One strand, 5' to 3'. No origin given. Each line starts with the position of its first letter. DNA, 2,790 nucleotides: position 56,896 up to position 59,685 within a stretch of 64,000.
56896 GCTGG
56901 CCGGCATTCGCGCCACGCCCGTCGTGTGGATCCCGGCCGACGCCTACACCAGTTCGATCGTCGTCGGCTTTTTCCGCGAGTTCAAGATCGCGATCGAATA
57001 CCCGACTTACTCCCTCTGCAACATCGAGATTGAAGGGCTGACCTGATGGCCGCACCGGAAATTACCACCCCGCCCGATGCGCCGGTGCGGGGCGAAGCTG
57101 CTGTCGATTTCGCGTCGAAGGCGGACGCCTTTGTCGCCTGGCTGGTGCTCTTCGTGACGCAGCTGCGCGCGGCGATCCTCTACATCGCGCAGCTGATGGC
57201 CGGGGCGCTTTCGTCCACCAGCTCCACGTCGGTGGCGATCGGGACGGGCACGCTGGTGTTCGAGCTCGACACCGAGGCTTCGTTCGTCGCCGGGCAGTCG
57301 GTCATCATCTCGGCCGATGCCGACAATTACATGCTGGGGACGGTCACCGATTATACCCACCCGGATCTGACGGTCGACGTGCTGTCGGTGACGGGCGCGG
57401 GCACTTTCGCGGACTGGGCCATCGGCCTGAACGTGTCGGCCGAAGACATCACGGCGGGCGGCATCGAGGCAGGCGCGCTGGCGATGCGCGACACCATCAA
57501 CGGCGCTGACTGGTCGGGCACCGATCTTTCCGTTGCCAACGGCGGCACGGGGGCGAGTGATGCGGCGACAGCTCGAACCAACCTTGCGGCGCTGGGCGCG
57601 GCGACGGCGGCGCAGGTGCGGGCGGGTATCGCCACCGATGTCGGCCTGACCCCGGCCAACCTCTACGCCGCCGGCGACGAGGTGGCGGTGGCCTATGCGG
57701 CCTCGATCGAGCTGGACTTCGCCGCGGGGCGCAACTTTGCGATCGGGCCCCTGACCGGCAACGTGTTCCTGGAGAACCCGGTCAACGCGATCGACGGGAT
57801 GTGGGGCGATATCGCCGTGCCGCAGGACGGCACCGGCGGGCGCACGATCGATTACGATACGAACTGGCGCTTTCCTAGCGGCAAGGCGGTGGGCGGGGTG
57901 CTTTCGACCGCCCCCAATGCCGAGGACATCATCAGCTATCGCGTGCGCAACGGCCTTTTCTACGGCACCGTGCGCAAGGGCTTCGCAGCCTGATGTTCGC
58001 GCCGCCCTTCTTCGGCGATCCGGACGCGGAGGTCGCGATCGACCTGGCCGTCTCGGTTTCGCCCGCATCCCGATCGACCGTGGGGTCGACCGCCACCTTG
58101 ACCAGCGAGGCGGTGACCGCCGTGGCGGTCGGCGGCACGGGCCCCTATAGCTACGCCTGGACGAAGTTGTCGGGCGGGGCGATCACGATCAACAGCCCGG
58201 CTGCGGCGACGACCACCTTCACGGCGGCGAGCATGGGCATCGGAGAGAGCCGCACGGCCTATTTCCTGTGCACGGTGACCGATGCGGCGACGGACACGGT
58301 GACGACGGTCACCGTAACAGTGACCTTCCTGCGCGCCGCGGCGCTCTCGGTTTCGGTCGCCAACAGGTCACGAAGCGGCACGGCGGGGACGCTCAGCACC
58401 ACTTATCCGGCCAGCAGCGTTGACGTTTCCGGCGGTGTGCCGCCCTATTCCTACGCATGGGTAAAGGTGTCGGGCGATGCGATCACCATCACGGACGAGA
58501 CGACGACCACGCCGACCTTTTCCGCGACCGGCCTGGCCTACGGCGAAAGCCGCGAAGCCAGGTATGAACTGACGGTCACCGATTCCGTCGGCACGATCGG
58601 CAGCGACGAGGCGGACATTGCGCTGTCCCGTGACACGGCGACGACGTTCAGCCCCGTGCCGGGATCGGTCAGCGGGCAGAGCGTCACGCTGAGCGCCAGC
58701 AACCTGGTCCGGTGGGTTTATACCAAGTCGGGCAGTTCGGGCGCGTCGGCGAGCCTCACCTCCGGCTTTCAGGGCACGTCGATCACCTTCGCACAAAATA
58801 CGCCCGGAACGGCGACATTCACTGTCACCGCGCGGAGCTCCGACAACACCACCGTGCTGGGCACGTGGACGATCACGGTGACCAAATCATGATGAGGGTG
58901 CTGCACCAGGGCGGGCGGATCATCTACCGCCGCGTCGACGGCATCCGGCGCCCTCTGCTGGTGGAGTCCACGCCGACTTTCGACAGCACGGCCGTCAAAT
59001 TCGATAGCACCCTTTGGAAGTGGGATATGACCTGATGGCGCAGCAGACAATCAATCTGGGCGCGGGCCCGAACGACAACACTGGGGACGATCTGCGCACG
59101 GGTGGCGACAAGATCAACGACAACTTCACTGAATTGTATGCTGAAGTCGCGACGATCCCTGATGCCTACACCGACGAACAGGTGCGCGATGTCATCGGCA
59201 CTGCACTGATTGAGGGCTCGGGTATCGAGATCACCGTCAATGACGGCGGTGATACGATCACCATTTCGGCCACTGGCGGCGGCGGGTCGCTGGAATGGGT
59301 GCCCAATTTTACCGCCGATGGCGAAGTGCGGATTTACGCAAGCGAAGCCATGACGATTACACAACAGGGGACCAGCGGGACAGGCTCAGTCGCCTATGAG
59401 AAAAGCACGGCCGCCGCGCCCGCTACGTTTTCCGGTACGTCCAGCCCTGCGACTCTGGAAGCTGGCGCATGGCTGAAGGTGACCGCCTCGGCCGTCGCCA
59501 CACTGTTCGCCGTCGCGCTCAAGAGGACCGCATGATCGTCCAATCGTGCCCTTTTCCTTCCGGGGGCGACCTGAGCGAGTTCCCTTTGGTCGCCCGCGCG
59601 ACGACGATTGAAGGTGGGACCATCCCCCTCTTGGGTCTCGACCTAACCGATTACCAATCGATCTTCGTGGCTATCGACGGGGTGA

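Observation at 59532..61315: Signal-less PhoD phosphatase in the tail-tip module, apparently split by one base from a virion domain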

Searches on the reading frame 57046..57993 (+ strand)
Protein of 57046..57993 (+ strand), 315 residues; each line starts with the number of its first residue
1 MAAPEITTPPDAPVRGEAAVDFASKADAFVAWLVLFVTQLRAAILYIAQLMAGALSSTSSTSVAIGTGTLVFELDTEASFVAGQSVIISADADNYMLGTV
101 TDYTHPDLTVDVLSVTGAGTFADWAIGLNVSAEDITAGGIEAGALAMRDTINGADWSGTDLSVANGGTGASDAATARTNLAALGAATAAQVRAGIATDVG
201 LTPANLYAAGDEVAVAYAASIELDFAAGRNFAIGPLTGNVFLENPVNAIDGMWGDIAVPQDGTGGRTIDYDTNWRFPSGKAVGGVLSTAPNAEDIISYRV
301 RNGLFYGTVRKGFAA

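Call 6: search_protein_families(library=pfam, proteins=[window:57046-57993:+], max_evalue=0.01)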
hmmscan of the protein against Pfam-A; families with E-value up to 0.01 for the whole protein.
window:57046-57993:+ (315 aa): 0 families

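Call 7: search_protein_families(library=phrogs, proteins=[window:57046-57993:+], max_evalue=0.01)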
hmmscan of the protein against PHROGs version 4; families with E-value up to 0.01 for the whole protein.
window:57046-57993:+ (315 aa): 6 families
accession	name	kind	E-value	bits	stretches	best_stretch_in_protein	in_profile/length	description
phrog_10316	-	tail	7.7e-05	21.3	1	107-189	356-438/1471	tail fiber protein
phrog_37013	-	tail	9.3e-05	21.8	1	127-207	245-325/777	tail fiber protein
phrog_6578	-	tail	0.0013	17.6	1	153-189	352-386/1210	tail fiber protein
phrog_21510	-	unknown function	0.0016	18.2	1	115-201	326-411/555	-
phrog_1591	-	tail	0.0069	16.7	1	87-189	166-209/484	tail fiber protein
phrog_11393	-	tail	0.0086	15.8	1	157-209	338-378/538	tail fiber protein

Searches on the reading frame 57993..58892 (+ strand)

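Call 6: search_protein_families(library=pfam, proteins=[window:57993-58892:+], max_evalue=0.01)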
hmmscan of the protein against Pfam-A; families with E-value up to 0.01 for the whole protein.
window:57993-58892:+ (299 aa): 3 families
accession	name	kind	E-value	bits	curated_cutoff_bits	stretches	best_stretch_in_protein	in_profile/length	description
PF22352.2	K319L-like_PKD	-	2e-12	47.4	27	2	151-209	28-82/84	K319L-like, PKD domain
PF13573.12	SprB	-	8.2e-06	25.8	28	2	142-156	18-32/37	SprB repeat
PF06863.17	DUF1254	-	0.0045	17.6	22.2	0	35-77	10-51/133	Protein of unknown function (DUF1254)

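Call 7: search_protein_families(library=phrogs, proteins=[window:57993-58892:+], max_evalue=0.01)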
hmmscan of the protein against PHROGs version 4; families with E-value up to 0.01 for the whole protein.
window:57993-58892:+ (299 aa): 1 family
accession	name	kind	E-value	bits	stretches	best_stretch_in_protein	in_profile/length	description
phrog_2973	-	head and packaging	4.3e-08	33.9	2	13-137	103-219/310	Hoc-like head decoration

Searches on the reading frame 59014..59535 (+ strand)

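Call 6: search_protein_families(library=pfam, proteins=[window:59014-59535:+], max_evalue=0.01)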
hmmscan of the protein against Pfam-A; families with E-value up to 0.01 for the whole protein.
window:59014-59535:+ (173 aa): 1 family
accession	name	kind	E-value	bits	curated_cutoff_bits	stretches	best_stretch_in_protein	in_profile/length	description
PF07880.17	T4_gp9_10_N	-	1e-06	29.4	25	1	10-46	1-37/175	Bacteriophage T4 gp9/10-like protein, N-terminal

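Call 7: search_protein_families(library=phrogs, proteins=[window:59014-59535:+], max_evalue=0.01)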
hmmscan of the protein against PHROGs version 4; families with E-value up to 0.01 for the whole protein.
window:59014-59535:+ (173 aa): 6 families
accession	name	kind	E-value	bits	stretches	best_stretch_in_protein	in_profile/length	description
phrog_677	-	tail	4.4e-15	57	1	8-45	1-38/412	baseplate wedge tail fiber protein connector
phrog_8859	-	unknown function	1.9e-07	31.3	1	8-55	1-48/400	-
phrog_958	-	tail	2.1e-07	30.7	1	10-45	2-37/606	baseplate wedge subunit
phrog_1836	-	tail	6.8e-07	30.2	1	6-89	36-122/366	tail fiber protein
phrog_6942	-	tail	1.4e-05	25.1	1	8-43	1-36/708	tail fiber protein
phrog_18794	-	unknown function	0.0082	16.4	0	8-59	1-51/427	-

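Call 78: search_protein_families(library=pfam, proteins=[window:59014-59535:+], max_evalue=0.1)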
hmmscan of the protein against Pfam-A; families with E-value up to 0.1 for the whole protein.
window:59014-59535:+ (173 aa): 2 families
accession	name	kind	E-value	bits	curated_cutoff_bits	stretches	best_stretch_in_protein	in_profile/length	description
PF07880.17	T4_gp9_10_N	-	1e-06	29.4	25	1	10-46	1-37/175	Bacteriophage T4 gp9/10-like protein, N-terminal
PF01430.24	HSP33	-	0.023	14.6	21.4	1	52-115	32-95/273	Hsp33 protein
